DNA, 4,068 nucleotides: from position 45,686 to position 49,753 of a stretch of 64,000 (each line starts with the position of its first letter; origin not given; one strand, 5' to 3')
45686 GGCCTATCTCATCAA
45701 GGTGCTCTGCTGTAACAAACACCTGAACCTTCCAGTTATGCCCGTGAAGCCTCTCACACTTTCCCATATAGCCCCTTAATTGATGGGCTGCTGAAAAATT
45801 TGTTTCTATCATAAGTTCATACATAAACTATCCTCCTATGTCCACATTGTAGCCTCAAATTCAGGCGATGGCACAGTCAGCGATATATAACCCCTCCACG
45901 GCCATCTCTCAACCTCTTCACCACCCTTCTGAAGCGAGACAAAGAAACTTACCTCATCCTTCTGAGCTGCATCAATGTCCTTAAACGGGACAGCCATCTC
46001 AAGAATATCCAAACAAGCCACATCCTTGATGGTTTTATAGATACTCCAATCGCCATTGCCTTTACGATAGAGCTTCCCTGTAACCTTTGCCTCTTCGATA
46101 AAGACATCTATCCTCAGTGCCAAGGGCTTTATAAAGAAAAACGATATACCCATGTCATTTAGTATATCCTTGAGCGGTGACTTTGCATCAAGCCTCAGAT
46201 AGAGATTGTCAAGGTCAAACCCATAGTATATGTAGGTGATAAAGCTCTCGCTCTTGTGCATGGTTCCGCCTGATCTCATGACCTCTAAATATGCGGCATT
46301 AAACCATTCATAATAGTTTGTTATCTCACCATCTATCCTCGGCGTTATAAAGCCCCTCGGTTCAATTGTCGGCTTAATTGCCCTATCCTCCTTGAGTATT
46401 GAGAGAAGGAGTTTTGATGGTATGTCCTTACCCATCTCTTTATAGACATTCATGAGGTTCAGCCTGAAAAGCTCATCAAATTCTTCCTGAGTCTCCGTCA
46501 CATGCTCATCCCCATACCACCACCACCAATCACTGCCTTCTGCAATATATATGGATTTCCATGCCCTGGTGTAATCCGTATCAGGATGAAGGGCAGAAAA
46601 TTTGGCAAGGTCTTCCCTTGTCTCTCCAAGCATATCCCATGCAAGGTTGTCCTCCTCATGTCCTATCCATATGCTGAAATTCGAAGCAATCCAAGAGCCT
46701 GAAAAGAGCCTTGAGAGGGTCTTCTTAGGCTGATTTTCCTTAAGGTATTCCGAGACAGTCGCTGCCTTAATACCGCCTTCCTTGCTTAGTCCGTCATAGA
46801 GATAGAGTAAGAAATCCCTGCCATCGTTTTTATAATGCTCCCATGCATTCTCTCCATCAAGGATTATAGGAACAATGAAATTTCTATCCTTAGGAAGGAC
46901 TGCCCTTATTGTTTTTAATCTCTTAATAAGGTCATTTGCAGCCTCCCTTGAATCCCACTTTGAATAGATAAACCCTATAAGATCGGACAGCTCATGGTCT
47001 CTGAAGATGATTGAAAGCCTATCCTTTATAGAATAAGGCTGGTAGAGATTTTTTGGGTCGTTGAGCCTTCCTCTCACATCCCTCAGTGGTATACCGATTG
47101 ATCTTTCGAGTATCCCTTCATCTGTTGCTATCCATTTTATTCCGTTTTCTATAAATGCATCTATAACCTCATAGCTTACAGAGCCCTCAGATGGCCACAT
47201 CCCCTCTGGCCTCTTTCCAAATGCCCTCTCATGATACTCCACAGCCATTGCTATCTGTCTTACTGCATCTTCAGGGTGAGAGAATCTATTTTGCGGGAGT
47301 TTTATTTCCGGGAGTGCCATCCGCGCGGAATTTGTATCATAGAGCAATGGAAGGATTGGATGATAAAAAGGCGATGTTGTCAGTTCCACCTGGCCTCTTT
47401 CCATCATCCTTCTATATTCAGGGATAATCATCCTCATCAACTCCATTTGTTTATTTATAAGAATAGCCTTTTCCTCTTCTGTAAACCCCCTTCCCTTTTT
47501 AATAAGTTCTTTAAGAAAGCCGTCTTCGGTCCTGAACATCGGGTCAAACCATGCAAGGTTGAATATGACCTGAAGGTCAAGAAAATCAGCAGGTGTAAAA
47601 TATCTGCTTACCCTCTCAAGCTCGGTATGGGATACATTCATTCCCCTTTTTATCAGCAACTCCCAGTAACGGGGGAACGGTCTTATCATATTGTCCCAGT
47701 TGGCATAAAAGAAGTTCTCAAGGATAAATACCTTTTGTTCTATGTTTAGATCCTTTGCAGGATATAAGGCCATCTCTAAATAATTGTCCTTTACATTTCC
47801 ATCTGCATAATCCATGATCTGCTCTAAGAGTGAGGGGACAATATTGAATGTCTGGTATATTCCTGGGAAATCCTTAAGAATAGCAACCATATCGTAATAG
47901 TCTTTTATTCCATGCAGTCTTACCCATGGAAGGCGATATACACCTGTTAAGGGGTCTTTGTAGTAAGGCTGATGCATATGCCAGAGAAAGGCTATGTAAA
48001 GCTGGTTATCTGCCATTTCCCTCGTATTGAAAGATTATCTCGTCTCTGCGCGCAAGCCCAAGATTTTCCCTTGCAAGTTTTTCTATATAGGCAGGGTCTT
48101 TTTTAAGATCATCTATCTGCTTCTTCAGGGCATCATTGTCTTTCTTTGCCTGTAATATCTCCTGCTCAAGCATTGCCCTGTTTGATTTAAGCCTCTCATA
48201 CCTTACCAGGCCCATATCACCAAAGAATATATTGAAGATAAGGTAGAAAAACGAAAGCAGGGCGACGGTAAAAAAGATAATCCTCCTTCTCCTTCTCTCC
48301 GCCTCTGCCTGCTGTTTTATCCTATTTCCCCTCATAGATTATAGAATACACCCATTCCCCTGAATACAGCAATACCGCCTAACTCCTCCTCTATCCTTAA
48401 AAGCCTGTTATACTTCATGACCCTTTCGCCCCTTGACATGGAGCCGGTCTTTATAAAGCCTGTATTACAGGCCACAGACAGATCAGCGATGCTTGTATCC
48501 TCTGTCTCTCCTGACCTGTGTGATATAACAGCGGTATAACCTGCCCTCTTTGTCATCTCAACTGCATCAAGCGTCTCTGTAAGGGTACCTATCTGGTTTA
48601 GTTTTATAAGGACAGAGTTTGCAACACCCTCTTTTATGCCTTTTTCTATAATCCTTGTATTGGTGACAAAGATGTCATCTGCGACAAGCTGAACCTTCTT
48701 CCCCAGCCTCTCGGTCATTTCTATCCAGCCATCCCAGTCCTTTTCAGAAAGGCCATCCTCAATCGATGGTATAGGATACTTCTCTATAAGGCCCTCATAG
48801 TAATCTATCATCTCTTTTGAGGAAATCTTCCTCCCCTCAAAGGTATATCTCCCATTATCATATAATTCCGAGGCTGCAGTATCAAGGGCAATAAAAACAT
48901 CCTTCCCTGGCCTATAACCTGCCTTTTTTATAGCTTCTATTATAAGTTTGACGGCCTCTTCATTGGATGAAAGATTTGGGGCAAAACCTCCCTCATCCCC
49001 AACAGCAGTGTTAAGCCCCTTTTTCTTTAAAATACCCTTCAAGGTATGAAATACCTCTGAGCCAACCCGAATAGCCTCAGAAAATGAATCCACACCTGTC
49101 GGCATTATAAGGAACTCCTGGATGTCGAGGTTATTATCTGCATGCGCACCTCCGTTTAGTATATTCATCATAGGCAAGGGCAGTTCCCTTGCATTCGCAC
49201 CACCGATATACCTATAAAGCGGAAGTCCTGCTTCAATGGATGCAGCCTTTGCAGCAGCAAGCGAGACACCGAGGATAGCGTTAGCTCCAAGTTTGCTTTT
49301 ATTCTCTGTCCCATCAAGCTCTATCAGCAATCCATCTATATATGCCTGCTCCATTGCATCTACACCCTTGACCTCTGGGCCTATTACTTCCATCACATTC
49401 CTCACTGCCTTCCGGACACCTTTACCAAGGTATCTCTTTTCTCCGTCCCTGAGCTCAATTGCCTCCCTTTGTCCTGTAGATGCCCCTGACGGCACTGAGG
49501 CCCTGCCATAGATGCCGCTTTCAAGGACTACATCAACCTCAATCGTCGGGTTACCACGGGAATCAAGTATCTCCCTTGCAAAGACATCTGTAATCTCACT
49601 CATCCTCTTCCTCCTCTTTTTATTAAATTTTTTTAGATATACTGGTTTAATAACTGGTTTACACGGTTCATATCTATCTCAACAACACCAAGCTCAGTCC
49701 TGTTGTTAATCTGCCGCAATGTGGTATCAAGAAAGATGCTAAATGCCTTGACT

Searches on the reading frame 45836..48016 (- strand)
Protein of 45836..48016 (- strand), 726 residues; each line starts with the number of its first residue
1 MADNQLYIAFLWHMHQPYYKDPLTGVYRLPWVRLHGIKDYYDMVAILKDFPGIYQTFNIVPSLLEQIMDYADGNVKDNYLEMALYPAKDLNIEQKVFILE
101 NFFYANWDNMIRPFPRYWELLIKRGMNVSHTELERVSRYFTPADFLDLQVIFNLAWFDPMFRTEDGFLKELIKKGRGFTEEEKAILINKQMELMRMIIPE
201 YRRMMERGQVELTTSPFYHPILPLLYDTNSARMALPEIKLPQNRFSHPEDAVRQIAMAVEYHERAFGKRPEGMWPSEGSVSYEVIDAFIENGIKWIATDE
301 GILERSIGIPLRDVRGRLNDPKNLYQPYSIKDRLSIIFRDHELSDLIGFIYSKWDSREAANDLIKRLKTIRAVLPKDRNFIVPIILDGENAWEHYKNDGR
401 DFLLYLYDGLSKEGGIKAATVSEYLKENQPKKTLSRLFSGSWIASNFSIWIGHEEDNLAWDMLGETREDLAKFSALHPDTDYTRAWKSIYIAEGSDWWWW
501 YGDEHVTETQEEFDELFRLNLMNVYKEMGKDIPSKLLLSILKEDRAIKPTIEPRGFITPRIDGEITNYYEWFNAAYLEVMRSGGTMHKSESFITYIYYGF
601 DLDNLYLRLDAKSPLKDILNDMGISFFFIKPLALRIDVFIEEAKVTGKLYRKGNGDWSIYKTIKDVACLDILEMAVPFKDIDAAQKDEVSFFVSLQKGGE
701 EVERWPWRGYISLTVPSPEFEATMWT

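Call 100: search_protein_families(library=pfam, proteins=[window:45836-48016:-], max_evalue=0.000001)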
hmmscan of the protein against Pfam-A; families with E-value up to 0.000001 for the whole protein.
window:45836-48016:- (726 aa): 1 family
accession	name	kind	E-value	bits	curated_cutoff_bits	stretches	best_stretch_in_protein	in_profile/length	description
PF03065.20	Glyco_hydro_57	-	1.1e-66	225.5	21.2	1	9-433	1-287/291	Glycosyl hydrolase family 57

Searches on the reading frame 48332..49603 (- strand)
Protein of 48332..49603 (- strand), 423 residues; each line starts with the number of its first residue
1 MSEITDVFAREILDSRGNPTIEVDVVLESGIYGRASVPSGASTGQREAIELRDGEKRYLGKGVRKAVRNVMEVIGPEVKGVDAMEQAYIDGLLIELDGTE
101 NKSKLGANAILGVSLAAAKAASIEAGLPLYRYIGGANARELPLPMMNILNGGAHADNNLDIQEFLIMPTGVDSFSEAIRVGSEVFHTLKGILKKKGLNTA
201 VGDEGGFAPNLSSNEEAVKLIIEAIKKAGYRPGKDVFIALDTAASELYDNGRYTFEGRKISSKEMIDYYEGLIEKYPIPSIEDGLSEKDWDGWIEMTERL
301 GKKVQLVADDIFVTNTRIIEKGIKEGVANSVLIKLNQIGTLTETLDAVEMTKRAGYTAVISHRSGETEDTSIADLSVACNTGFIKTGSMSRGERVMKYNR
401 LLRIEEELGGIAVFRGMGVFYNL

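Call 100: search_protein_families(library=pfam, proteins=[window:48332-49603:-], max_evalue=0.000001)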
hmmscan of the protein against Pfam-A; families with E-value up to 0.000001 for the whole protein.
window:48332-49603:- (423 aa): 2 families
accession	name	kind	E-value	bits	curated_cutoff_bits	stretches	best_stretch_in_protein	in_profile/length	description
PF00113.28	Enolase_C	-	2e-126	421.7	21.5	1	141-420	4-293/296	Enolase, C-terminal TIM barrel domain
PF03952.21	Enolase_N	-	3.1e-58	196.1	35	1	4-133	1-131/131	Enolase, N-terminal domain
